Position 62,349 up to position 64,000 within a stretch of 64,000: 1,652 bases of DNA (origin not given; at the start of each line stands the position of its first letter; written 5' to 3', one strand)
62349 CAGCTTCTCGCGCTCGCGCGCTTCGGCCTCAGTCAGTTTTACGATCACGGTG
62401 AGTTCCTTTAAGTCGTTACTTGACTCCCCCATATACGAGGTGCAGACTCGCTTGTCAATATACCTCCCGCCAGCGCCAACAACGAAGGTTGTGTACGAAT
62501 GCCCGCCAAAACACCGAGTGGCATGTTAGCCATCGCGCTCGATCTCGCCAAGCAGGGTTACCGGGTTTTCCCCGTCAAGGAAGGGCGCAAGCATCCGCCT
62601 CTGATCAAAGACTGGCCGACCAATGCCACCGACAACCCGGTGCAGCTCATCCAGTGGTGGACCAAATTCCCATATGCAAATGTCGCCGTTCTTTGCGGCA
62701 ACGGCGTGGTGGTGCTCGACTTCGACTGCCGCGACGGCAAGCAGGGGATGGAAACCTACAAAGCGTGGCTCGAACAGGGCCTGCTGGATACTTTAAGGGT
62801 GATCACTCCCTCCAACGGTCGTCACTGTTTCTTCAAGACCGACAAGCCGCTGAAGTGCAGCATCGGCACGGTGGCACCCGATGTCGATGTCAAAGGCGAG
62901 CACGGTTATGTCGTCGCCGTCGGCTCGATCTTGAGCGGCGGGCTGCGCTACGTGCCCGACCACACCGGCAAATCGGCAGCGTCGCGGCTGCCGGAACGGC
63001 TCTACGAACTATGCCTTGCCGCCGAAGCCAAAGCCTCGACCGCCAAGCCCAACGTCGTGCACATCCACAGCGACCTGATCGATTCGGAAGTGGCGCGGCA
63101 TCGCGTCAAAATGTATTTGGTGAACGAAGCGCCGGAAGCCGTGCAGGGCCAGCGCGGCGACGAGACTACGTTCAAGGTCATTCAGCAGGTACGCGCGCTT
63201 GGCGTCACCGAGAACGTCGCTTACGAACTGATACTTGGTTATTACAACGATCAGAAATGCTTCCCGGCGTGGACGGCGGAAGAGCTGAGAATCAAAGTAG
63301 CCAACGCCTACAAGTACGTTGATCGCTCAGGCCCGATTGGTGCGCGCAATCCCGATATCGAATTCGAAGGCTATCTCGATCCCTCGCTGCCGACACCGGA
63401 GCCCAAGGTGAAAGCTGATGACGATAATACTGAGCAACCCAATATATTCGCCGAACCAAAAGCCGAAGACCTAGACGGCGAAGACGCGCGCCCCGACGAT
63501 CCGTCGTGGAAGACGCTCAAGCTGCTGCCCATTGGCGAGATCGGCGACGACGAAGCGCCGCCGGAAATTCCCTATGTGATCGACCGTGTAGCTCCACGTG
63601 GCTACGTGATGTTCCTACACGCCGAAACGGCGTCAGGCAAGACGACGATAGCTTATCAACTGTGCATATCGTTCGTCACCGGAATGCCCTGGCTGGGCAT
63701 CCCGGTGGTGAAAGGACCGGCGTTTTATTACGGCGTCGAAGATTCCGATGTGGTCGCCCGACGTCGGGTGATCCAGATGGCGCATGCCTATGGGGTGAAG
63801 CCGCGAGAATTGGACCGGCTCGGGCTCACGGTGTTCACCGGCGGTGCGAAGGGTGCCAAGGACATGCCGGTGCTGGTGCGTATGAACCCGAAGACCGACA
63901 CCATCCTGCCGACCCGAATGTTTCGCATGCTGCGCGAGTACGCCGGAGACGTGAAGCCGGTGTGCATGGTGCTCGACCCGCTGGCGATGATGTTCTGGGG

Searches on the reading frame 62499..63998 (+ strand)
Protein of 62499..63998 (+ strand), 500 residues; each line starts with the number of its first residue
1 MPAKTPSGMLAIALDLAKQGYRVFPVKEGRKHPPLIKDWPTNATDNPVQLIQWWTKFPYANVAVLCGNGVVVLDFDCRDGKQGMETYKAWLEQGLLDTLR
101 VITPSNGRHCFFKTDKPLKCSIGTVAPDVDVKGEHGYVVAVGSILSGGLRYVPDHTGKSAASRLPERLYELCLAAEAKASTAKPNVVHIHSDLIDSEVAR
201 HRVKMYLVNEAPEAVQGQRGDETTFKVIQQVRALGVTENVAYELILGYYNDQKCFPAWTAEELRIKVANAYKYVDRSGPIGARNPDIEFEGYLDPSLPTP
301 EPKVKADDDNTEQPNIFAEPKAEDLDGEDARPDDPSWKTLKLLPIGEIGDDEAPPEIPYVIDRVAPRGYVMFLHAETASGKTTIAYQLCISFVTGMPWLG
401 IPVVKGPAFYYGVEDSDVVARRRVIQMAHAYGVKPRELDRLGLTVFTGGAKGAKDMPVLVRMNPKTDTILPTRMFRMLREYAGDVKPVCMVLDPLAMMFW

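Call 78: search_protein_families(library=pfam, proteins=[window:62499-63998:+], max_evalue=0.001)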
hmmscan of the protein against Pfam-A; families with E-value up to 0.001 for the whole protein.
window:62499-63998:+ (500 aa): 2 families
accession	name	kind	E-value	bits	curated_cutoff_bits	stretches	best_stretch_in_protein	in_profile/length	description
PF09250.16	Prim-Pol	-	7.7e-30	104.9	22.8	1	13-153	1-145/158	Bifunctional DNA primase/polymerase, N-terminal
PF13481.12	AAA_25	-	4.4e-16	59.5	27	1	340-498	5-155/195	AAA domain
